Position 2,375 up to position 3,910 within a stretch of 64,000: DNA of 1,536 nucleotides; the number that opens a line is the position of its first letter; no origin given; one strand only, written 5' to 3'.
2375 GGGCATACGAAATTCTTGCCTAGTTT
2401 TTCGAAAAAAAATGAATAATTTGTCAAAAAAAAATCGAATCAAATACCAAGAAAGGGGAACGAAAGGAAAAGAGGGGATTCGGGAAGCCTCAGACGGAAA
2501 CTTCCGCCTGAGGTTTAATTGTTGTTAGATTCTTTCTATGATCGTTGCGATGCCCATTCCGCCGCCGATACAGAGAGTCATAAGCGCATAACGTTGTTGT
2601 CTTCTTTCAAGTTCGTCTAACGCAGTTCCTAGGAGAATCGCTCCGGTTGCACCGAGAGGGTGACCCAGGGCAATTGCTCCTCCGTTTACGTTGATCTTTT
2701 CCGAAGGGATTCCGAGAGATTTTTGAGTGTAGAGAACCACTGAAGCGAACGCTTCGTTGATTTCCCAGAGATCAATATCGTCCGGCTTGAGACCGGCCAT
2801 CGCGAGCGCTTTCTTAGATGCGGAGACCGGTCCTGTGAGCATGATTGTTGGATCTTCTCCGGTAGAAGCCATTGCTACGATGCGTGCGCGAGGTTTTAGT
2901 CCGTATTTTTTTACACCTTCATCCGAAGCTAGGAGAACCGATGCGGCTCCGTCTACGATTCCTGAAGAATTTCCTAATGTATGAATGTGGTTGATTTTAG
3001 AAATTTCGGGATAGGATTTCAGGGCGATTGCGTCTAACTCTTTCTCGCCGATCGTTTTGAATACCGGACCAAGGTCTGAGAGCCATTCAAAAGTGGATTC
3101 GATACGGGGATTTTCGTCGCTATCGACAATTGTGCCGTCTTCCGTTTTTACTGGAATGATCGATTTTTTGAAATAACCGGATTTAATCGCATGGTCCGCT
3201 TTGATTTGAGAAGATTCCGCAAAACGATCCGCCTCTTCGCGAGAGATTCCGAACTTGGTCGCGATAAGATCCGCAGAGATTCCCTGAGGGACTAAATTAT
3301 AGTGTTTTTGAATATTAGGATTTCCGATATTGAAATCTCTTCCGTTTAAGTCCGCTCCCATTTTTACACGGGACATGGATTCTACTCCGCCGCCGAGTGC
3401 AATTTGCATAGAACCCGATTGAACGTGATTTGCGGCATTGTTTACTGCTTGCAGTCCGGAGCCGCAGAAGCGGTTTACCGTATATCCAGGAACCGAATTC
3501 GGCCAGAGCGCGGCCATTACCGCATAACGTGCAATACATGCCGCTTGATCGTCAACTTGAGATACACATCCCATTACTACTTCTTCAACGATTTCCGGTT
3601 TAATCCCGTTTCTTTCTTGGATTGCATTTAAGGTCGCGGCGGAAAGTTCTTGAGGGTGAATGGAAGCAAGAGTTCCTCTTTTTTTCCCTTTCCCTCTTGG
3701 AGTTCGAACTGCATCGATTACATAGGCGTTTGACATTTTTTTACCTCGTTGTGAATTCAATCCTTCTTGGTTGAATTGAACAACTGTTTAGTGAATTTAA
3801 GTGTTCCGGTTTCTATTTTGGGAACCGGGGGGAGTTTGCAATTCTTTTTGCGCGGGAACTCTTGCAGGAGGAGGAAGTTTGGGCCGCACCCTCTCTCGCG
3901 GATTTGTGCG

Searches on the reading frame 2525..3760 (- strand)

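Call 77: search_protein_families(library=pfam, proteins=[window:2525-3760:-], max_evalue=0.00001)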
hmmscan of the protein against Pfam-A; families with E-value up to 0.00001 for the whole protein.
window:2525-3760:- (411 aa): 4 families
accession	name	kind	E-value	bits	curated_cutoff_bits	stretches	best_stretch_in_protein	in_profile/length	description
PF00108.29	Thiolase_N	-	6e-56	190.1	26.4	1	13-238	2-237/260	Thiolase, N-terminal domain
PF02803.24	Thiolase_C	-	1e-46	158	27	1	288-410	1-123/123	Thiolase, C-terminal domain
PF22691.2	Thiolase_C_1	-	8.5e-08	32.5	28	1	300-351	9-60/144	Thiolase C-terminal domain-like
PF08541.16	ACP_syn_III_C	-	8.9e-06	26.2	26.6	0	319-408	1-87/90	3-Oxoacyl-[acyl-carrier-protein (ACP)] synthase III C terminal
